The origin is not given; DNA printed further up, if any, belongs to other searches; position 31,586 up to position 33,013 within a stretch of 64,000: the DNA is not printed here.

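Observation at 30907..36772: Metal-homeostasis operon: DtxR-family regulator, MbfA-like ferritin-VIT1 fusion, TroABCD-like importer, with a perfect promoter and palindromic candidate operator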

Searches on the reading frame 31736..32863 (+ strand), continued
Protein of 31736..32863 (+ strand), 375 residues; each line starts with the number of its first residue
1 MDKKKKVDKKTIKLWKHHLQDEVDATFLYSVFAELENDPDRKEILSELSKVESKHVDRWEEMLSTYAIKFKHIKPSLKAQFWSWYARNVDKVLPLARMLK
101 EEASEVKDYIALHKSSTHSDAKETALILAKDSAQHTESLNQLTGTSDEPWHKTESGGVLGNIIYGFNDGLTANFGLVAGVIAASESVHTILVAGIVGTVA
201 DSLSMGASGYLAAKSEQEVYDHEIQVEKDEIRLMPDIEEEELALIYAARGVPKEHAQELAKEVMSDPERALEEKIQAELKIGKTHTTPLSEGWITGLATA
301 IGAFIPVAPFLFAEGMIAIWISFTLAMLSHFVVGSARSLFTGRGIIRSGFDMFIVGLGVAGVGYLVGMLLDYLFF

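Call 65: fold_search(model_id=the predicted structure, library=pdb)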
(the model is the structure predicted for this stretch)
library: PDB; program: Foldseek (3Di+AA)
matches with E <= 10: 355; with E <= 0.001: 2
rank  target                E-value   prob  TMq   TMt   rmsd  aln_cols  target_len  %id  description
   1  6iu3                  9.0e-07  1.00  0.46  0.72   5.4       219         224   28  Crystal structure of iron transporter VIT1 with zinc ions (released 2019-02-06)
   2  6iu4                  2.3e-06  1.00  0.45  0.71   5.5       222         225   27  Crystal structure of iron transporter VIT1 with cobalt ion (released 2019-02-06)
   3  6h2f_F                9.4e-02  0.14  0.10  0.11  41.2       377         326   10  Structure of the pre-pore AhlB of the tripartite alpha-pore forming toxin, AHL, from Aeromonas hydrophila. (released 2019-07-10)
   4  7a0g_DDD              1.8e-01  0.13  0.11  0.13  42.2       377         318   10  Structure of the SmhB pore of the tripartite alpha-pore forming toxin, Smh, from Serratia marcescens. (released 2021-03-31)
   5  7a0g_III              2.1e-01  0.12  0.11  0.12  38.5       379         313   10  Structure of the SmhB pore of the tripartite alpha-pore forming toxin, Smh, from Serratia marcescens. (released 2021-03-31)
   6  6h2f_J                2.3e-01  0.11  0.10  0.11  39.9       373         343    9  Structure of the pre-pore AhlB of the tripartite alpha-pore forming toxin, AHL, from Aeromonas hydrophila. (released 2019-07-10)
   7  6h2f_B                2.7e-01  0.10  0.10  0.11  39.9       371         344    9  Structure of the pre-pore AhlB of the tripartite alpha-pore forming toxin, AHL, from Aeromonas hydrophila. (released 2019-07-10)
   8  6h2f_H                4.1e-01  0.09  0.11  0.12  40.6       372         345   13  Structure of the pre-pore AhlB of the tripartite alpha-pore forming toxin, AHL, from Aeromonas hydrophila. (released 2019-07-10)
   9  6grj_D                4.1e-01  0.08  0.10  0.12  40.4       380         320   12  Structure of the AhlB pore of the tripartite alpha-pore forming toxin, AHL, from Aeromonas hydrophila. (released 2019-07-03)
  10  6grj_B                4.6e-01  0.08  0.10  0.12  40.8       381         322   11  Structure of the AhlB pore of the tripartite alpha-pore forming toxin, AHL, from Aeromonas hydrophila. (released 2019-07-03)
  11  9baa_A                4.8e-01  0.15  0.15  0.14  24.4       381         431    9  Cryo-EM structure of the ABC transporter PCAT1 bound with Mg_class_1 (released 2024-10-30)
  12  6v9z_A                4.8e-01  0.09  0.11  0.07  26.1       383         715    8  Cryo-EM structure of PCAT1 bound to its CtA peptide substrate (released 2020-01-22)
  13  4etr_B                5.2e-01  1.00  0.27  0.76   4.9       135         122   17  X-ray structure of PA2169 from Pseudomonas aeruginosa (released 2013-01-09)
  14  3ghq_A                5.2e-01  0.96  0.20  0.44  10.3       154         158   19  Crystal Structure of E. coli W35F BFR mutant (released 2009-10-06)
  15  7a0g_BBB              5.5e-01  0.08  0.11  0.13  41.7       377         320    9  Structure of the SmhB pore of the tripartite alpha-pore forming toxin, Smh, from Serratia marcescens. (released 2021-03-31)
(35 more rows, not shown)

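Call 76: find_homologous_proteins(query=L109:2392-3510:+, max_evalue=1e-30)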
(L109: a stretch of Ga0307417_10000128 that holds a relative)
Query L109:2392-3510:+ (373 aa): 7217 proteins with E <= 1e-30 among 8000 candidates; the best 120 are listed.
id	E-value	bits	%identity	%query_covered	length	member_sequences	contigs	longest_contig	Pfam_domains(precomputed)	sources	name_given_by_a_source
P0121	4.8e-231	784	95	99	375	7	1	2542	PF01988.25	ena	-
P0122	4.5e-227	771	93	99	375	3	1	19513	PF01988.25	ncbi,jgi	-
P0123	2.0e-226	769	92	99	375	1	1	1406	PF01988.25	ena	-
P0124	2.0e-221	753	88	100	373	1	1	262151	PF01988.25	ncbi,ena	-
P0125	6.7e-220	748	88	100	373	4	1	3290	PF01988.25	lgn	-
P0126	8.9e-220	747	89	99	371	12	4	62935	PF01988.25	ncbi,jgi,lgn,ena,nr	ncbi:MAG TPA: VIT1/CCC1 transporter family protein [Ignavibacteriaceae bacterium]|nr:VIT1/CCC1 trans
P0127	1.8e-216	736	86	100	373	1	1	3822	PF01988.25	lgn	-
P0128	4.4e-214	729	87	100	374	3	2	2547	PF01988.25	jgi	jgi:VIT1/CCC1 family predicted Fe2+/Mn2+ transporter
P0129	1.1e-212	724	87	100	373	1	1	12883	PF01988.25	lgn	-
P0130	6.6e-212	721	87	100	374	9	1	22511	PF01988.25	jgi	jgi:vacuolar iron transporter family protein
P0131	1.1e-211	721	86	100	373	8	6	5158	PF01988.25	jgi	jgi:VIT1/CCC1 family predicted Fe2+/Mn2+ transporter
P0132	2.0e-210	717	86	100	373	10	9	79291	PF01988.25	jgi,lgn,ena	jgi:VIT1/CCC1 family predicted Fe2+/Mn2+ transporter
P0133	3.1e-205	699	84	100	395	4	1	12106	PF01988.25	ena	-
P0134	2.6e-204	696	82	100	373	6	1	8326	PF01988.25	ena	-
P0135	2.8e-204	696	83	100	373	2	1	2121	PF01988.25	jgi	jgi:VIT1/CCC1 family predicted Fe2+/Mn2+ transporter/rubrerythrin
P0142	1.3e-185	635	77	99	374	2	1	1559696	PF01988.25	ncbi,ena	-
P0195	3.7e-173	594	74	96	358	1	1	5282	PF01988.25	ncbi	ncbi:MAG: VIT1/CCC1 transporter family protein, partial [Calditrichaceae bacterium]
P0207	8.3e-171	586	71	98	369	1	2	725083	PF01988.25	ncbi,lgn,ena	-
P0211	1.7e-170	585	70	98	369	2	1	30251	PF01988.25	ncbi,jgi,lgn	ncbi:MAG: hypothetical protein C4291_12130 [Candidatus Dadabacteria bacterium]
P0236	1.4e-166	572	71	99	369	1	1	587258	PF01988.25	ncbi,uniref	ncbi:VIT1/CCC1 transporter family protein [Melioribacteraceae bacterium 4301-Me]|uniref:VIT1/CCC1 tr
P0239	2.2e-166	572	70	97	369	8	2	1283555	PF01988.25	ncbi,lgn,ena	ncbi:MAG: VIT1/CCC1 transporter family protein [Ignavibacteriaceae bacterium]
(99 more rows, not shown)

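Call 77: find_encoding_contigs(protein=P0126, flank=5000, max_places=1)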
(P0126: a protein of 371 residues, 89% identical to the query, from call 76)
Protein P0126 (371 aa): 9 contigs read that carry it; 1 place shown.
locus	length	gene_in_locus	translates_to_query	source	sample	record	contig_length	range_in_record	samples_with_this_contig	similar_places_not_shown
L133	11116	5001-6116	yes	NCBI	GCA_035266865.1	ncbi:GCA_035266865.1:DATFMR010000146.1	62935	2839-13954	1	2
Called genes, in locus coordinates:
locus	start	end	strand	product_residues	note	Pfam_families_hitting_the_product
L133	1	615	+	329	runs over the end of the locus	PF01180:DHO_dh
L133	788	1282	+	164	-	PF00300:His_Phos_1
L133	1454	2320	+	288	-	PF01073:3Beta_HSD, PF01370:Epimerase, PF05368:NmrA, PF13460:NAD_binding_10, PF16363:GDP_Man_Dehyd (faint)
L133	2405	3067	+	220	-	PF01325:Fe_dep_repress, PF02742:Fe_dep_repr_C, PF04023:FeoA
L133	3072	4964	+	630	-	PF01566:Nramp, PF00582:Usp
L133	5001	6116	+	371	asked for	PF01988:VIT1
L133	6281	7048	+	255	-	PF03372:Exo_endo_phos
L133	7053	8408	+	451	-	PF00875:DNA_photolyase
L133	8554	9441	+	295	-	PF17773:UPF0176_N, PF00581:Rhodanese, PF12368:Rhodanese_C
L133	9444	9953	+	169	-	-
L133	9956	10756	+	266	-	PF07661:MORN_2 (faint), PF03544:TonB_C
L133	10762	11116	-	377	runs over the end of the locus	PF00389:2-Hacid_dh, PF02826:2-Hacid_dh_C, PF11890:DUF3410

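Call 78: find_encoding_contigs(protein=P0142, flank=5000, max_places=1)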
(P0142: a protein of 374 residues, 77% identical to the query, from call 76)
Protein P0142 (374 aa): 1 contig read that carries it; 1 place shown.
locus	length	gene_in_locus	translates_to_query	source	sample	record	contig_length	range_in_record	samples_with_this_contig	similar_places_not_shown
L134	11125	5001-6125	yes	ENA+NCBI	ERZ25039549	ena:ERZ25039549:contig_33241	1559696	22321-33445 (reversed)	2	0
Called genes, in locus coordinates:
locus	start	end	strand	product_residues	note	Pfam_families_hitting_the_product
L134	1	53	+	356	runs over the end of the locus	PF18962:Por_Secre_tail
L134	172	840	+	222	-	PF01325:Fe_dep_repress, PF01047:MarR (weak), PF13412:HTH_24 (faint), PF02742:Fe_dep_repr_C, PF04023:FeoA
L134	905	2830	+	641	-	PF01566:Nramp, PF00582:Usp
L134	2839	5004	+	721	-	PF02838:Glyco_hydro_20b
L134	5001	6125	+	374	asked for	PF01988:VIT1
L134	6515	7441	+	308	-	PF00892:EamA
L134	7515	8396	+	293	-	PF17773:UPF0176_N, PF00581:Rhodanese, PF12368:Rhodanese_C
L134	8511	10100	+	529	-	PF14052:Caps_assemb_Wzi (weak)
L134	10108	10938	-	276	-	PF11138:DUF2911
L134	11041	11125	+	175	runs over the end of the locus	-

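Call 79: find_encoding_contigs(protein=P0236, flank=5000, max_places=1)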
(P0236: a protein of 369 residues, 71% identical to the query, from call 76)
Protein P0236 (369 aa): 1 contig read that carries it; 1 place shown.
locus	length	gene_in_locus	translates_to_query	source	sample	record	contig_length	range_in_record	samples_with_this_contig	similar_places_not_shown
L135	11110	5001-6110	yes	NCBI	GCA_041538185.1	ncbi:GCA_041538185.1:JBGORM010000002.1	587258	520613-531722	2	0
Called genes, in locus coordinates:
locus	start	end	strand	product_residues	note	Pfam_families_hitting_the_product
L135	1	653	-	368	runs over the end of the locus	PF01883:FeS_assembly_P, PF00142:Fer4_NifH (weak), PF01656:CbiA, PF02374:ArsA_ATPase (weak), PF09140:MipZ, PF10609:ParA, PF13614:AAA_31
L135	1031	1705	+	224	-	PF01325:Fe_dep_repress, PF02742:Fe_dep_repr_C, PF04023:FeoA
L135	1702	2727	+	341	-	PF02742:Fe_dep_repr_C, PF04023:FeoA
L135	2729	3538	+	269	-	PF01926:MMR_HSR1, PF02421:FeoB_N, PF17910:FeoB_Cyto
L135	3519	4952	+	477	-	PF07670:Gate, PF07664:FeoB_C, PF07670:Gate (weak)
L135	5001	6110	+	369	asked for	PF01988:VIT1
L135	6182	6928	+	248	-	PF13557:Phenol_MetA_deg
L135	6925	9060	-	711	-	PF13089:PP_kinase_N, PF02503:PP_kinase, PF17941:PP_kinase_C_1, PF13091:PLDc_2 (weak), PF13090:PP_kinase_C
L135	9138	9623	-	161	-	PF00383:dCMP_cyt_deam_1, PF14437:MafB19-deam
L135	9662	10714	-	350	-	PF00970:FAD_binding_6, PF08030:NAD_binding_6 (weak), PF00175:NAD_binding_1, PF00111:Fer2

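Call 80: find_encoding_contigs(protein=P0211, flank=5000, max_places=1)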
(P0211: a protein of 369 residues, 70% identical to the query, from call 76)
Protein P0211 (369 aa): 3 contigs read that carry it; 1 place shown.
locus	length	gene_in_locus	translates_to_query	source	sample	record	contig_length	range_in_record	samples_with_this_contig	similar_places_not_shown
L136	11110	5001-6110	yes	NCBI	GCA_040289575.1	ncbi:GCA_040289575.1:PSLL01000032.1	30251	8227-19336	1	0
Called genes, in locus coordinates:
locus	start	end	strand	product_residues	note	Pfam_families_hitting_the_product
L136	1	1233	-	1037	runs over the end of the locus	PF00873:ACR_tran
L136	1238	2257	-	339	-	PF25973:BSH_CzcB, PF25917:BSH_RND, PF25954:Beta-barrel_RND_2, PF25989:YknX_C (faint), PF25975:CzcB_C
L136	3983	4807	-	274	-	PF00378:ECH_1, PF16113:ECH_2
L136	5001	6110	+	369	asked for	PF01988:VIT1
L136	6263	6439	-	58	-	PF00924:MS_channel_2nd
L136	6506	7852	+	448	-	PF03631:Virul_fac_BrkB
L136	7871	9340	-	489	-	PF00034:Cytochrom_C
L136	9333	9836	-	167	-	PF13240:Zn_Ribbon_1 (weak)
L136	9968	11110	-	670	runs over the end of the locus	PF01578:Cytochrom_C_asm, PF16327:CcmF_C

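Call 81: find_encoding_contigs(protein=P0239, flank=5000, max_places=1)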
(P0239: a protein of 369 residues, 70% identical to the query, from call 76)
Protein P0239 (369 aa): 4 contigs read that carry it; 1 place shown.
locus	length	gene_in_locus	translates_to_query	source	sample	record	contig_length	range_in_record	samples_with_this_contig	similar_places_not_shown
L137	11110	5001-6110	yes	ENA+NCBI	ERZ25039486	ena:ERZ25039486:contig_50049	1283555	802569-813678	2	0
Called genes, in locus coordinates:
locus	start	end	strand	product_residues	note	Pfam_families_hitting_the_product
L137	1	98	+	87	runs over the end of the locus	-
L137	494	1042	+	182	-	-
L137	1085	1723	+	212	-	PF00702:Hydrolase, PF13419:HAD_2, PF13242:Hydrolase_like (weak)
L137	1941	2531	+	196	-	-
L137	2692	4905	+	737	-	PF17159:MASE3, PF13426:PAS_9 (weak), PF00989:PAS, PF13188:PAS_8, PF13426:PAS_9, PF08447:PAS_3, PF07568:HisKA_2, PF02518:HATPase_c (weak), +1 more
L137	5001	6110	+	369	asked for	PF01988:VIT1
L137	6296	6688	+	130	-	-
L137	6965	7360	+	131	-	PF18958:DUF5700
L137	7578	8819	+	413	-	PF05977:MFS_3, PF07690:MFS_1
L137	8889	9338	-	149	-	PF12867:DinB_2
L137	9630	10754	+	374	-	PF12833:HTH_18, PF00165:HTH_AraC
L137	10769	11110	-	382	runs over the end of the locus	PF01011:PQQ (faint), PF13360:PQQ_2, PF13570:Beta-prop_ACSF4, PF25293:Beta-prop_EMC1_N (faint), PF07774:EMC1_C (faint), PF13360:PQQ_2, PF13570:Beta-prop_ACSF4, PF13360:PQQ_2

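Call 82: find_encoding_contigs(protein=P0207, flank=5000, max_places=1)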
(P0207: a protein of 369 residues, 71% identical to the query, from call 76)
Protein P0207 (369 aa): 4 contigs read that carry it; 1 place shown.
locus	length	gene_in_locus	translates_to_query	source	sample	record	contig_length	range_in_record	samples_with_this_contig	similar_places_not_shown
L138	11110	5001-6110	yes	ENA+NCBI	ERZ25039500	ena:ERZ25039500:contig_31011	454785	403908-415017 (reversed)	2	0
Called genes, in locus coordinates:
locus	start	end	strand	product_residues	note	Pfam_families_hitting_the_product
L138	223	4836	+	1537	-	PF15416:DUF4623, PF13287:Fn3_assoc, PF13290:CHB_HEX_C_1, PF18942:DUF5689, PF15416:DUF4623, PF18962:Por_Secre_tail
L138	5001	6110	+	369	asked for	PF01988:VIT1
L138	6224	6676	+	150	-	PF03190:Thioredox_DsbH, PF13899:Thioredoxin_7, PF00085:Thioredoxin, PF13098:Thioredoxin_2, PF13905:Thioredoxin_8 (faint)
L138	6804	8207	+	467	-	PF02225:PA, PF04389:Peptidase_M28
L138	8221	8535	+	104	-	PF07883:Cupin_2, PF05899:Cupin_3 (weak)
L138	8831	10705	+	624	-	PF14686:fn3_3 (faint), PF22904:NOMO1-like_2nd (faint), PF17802:SpaA (faint), PF23193:NOMO_3rd (faint), PF13715:CarbopepD_reg_2 (faint), PF17210:SdrD_B (faint), PF13620:CarboxypepD_reg, PF18962:Por_Secre_tail, +1 more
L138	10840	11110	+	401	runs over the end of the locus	PF13347:MFS_2 (faint), PF05977:MFS_3 (faint), PF07690:MFS_1, PF00083:Sugar_tr (weak)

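Call 83: find_encoding_contigs(protein=P0195, flank=5000, max_places=1)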
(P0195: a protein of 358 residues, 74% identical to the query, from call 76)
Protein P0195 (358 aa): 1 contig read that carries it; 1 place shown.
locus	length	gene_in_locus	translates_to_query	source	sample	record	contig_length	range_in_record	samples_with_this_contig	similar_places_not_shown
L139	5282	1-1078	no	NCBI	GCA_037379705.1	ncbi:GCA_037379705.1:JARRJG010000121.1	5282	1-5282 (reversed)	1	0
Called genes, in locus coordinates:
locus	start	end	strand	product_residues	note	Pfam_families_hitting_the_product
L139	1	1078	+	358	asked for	PF01988:VIT1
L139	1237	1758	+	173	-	-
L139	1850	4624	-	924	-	PF13860:FlgD_ig (faint), PF07581:Glug (faint), PF18962:Por_Secre_tail (weak)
